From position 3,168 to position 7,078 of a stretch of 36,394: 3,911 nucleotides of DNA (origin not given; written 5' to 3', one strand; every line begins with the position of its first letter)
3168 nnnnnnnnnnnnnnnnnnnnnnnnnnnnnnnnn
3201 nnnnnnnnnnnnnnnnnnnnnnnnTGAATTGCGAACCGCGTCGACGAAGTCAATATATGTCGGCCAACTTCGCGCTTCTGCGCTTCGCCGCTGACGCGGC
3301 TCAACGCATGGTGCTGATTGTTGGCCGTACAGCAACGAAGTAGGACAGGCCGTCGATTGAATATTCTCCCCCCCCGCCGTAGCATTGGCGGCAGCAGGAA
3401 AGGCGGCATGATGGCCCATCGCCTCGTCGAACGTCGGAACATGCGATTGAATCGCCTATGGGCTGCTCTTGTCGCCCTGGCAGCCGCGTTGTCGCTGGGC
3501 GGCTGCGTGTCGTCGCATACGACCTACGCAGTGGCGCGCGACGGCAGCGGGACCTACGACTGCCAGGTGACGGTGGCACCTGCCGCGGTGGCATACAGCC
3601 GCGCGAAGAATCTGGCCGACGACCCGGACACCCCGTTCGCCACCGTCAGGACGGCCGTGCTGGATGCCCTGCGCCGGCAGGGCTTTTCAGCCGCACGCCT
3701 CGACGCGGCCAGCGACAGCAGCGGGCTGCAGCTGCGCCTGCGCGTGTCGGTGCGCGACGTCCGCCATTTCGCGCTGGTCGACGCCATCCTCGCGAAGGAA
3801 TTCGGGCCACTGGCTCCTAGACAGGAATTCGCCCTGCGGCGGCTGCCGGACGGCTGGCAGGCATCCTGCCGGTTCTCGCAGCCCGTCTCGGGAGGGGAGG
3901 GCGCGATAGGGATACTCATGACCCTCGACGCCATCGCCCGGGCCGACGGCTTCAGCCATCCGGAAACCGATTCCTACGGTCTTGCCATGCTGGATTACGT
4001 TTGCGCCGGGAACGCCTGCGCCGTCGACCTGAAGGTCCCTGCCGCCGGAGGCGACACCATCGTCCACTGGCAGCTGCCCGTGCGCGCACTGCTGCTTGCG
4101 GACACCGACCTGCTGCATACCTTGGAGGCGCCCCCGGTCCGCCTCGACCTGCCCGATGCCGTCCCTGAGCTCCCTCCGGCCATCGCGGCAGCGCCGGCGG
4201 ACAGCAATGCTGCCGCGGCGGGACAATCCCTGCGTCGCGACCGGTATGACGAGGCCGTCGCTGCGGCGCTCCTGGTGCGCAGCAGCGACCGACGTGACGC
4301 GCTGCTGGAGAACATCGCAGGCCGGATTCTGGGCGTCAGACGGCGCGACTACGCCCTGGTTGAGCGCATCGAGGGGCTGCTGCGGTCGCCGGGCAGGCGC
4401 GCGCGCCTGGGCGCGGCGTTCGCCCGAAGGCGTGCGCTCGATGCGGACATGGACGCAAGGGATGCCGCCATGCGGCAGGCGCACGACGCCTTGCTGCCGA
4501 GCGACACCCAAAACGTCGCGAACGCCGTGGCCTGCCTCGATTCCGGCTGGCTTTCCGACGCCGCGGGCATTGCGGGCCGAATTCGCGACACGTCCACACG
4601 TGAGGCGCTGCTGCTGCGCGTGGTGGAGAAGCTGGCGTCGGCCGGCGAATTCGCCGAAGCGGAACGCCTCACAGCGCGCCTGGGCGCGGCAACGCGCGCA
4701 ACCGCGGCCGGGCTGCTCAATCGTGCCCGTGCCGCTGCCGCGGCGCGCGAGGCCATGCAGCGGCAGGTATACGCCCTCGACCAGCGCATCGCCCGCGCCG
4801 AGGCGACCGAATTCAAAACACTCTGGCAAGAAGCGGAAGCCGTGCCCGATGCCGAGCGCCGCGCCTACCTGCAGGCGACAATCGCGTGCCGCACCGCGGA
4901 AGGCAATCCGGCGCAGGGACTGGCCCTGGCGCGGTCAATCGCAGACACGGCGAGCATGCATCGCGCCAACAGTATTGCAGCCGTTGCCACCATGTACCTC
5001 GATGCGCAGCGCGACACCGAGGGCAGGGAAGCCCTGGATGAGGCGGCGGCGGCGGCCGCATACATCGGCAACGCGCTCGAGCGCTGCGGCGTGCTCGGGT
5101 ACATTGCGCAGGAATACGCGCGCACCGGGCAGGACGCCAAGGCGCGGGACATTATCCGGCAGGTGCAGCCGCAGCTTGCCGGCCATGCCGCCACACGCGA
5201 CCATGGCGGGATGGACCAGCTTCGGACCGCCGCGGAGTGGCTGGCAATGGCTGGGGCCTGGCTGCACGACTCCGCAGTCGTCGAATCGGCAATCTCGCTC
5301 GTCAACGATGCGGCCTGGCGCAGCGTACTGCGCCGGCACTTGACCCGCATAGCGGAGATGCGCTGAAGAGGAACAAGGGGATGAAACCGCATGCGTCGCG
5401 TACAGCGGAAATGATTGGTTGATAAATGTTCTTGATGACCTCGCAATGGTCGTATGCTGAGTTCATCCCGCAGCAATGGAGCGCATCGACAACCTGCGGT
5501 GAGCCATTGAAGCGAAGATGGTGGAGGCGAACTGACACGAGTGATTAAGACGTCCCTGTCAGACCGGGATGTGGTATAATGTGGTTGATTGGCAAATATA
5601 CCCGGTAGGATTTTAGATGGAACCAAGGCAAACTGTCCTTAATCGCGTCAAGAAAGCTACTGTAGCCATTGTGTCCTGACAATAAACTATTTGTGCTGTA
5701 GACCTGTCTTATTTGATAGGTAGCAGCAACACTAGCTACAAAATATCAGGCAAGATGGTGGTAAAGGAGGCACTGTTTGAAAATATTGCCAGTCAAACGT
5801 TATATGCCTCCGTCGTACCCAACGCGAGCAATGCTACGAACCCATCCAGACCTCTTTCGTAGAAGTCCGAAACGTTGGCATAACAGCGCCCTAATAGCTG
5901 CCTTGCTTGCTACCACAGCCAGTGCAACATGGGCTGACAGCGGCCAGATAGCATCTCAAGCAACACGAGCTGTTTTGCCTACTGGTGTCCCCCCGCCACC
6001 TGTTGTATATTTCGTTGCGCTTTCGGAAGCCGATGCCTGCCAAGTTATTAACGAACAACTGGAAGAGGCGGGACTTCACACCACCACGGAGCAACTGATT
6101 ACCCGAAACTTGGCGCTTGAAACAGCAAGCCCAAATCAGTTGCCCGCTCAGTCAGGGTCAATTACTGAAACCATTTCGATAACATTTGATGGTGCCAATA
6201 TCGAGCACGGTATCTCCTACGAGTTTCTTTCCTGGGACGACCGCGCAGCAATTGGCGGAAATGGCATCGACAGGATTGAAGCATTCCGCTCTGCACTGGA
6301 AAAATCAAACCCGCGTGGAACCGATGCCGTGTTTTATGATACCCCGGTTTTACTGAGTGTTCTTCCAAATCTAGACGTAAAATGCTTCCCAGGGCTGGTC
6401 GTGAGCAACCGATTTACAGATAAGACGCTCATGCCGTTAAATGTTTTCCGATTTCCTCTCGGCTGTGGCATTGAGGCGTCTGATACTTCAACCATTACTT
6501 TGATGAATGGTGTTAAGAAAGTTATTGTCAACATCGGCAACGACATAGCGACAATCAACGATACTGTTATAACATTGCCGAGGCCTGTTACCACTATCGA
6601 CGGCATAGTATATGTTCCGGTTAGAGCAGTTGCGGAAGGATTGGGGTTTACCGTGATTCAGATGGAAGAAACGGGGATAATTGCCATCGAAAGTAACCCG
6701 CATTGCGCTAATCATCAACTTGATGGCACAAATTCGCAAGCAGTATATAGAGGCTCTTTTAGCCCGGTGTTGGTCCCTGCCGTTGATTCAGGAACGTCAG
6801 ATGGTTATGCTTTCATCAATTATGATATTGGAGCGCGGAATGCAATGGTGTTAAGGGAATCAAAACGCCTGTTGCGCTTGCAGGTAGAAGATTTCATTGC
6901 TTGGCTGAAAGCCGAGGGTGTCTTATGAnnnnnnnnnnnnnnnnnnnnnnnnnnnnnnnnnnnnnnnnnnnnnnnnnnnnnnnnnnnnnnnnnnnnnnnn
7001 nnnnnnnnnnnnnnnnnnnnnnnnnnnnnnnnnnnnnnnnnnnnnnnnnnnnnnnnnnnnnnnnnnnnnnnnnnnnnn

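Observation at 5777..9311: Radical SAM/SPASM enzyme with two tandem large exported paralogues: candidate protein-modification system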

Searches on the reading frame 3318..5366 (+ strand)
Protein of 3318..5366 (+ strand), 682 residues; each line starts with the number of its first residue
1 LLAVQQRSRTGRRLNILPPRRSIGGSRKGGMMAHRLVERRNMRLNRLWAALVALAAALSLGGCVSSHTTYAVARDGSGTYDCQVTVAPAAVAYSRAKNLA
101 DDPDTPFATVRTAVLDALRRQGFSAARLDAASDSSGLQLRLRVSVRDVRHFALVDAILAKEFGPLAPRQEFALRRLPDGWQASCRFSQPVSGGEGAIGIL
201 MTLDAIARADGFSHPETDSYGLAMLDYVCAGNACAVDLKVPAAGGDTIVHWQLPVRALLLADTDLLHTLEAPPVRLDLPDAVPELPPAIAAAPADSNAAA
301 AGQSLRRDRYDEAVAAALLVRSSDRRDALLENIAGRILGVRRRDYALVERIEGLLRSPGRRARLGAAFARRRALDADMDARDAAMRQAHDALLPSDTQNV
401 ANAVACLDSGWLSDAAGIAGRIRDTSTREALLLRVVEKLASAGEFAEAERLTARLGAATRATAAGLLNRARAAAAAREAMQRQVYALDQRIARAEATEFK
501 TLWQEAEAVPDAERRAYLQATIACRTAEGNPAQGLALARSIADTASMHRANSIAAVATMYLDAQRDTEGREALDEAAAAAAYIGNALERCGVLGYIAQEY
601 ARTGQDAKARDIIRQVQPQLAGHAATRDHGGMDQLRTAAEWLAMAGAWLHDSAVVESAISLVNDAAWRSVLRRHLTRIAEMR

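Call 3: search_protein_families(library=pfam, proteins=[window:3318-5366:+], max_evalue=0.01)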
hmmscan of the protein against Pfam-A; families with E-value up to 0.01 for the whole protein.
window:3318-5366:+ (682 aa): 0 families

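Call 5: search_protein_families(library=ncbifam, proteins=[window:3318-5366:+], max_evalue=0.01)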
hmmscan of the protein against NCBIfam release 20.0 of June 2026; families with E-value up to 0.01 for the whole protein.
window:3318-5366:+ (682 aa): 1 family
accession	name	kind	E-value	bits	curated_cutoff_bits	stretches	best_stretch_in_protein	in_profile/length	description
NF053520.1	HK_Porph_FimS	equivalog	2.7e-05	22.6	600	1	533-624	189-277/618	sensor histidine kinase FimS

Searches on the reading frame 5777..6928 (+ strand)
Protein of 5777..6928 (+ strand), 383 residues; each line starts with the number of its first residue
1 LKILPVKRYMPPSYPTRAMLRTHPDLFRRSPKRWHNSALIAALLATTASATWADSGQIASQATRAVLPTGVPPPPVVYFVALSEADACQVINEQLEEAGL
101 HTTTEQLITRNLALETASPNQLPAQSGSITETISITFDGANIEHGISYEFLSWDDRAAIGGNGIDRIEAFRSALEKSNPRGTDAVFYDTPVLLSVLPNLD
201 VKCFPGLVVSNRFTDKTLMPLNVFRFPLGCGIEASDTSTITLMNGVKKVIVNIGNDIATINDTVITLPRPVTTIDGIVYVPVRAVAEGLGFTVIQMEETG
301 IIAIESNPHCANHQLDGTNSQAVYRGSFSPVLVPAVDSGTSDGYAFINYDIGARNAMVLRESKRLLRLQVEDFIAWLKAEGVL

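Call 3: search_protein_families(library=pfam, proteins=[window:5777-6928:+], max_evalue=0.01)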
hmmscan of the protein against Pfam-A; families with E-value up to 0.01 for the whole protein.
window:5777-6928:+ (383 aa): 1 family
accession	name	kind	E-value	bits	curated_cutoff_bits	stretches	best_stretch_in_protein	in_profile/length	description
PF07833.16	Cu_amine_oxidN1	-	5.4e-14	52.5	24.2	1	215-303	18-107/108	Copper amine oxidase N-terminal domain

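Call 5: search_protein_families(library=ncbifam, proteins=[window:5777-6928:+], max_evalue=0.01)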
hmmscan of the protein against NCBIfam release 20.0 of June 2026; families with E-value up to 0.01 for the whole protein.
window:5777-6928:+ (383 aa): 0 families

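Call 35: find_homologous_proteins(query=A2, max_evalue=0.00001)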
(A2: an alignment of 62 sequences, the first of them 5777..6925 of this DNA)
Query A2 (62 sequences) (383 aa, profile of the alignment): 15 proteins with E <= 0.00001 among 8000 candidates.
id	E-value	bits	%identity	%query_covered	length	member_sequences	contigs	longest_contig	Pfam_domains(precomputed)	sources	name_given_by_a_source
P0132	8.0e-73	263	28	49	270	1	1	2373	-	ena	-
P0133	5.4e-67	244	32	42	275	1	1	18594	-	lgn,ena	-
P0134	7.5e-67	244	31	42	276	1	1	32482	-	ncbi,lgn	ncbi:MAG TPA: hypothetical protein VJA21_09545 [Verrucomicrobiae bacterium]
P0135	1.7e-61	226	28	42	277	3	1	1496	-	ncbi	-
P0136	7.1e-61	224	24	52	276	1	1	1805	-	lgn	-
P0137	1.2e-60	224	29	41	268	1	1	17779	-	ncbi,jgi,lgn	-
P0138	8.2e-60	221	29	42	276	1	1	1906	-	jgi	-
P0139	1.0e-54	204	26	26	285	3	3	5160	-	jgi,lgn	-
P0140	4.2e-50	189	46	7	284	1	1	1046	-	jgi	jgi:hypothetical protein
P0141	1.5e-49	187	52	5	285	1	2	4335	-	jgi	-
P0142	8.5e-48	181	55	5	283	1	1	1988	-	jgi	-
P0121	5.3e-47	179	48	99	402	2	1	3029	PF07833.17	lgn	-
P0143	6.8e-47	178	68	6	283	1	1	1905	-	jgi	jgi:hypothetical protein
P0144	1.6e-46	177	50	5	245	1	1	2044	-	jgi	jgi:hypothetical protein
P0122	4.2e-42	163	100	100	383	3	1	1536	PF07833.17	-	-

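Call 73: search_protein_families(library=padloc, proteins=[window:5777-6928:+], max_evalue=0.001)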
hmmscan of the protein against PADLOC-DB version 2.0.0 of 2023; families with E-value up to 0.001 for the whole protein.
window:5777-6928:+ (383 aa): 0 families

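Call 77: find_encoding_contigs(protein=P0143, flank=3000, max_places=2)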
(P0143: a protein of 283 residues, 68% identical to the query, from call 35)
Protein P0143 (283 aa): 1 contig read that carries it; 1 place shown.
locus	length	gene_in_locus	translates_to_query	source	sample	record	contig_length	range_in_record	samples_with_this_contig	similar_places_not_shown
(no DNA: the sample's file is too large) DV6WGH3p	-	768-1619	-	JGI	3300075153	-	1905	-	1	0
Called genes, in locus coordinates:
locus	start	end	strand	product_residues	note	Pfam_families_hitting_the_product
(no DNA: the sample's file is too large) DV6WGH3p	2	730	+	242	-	?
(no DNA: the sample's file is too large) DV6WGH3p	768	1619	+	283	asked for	-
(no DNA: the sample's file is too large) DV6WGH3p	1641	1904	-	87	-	?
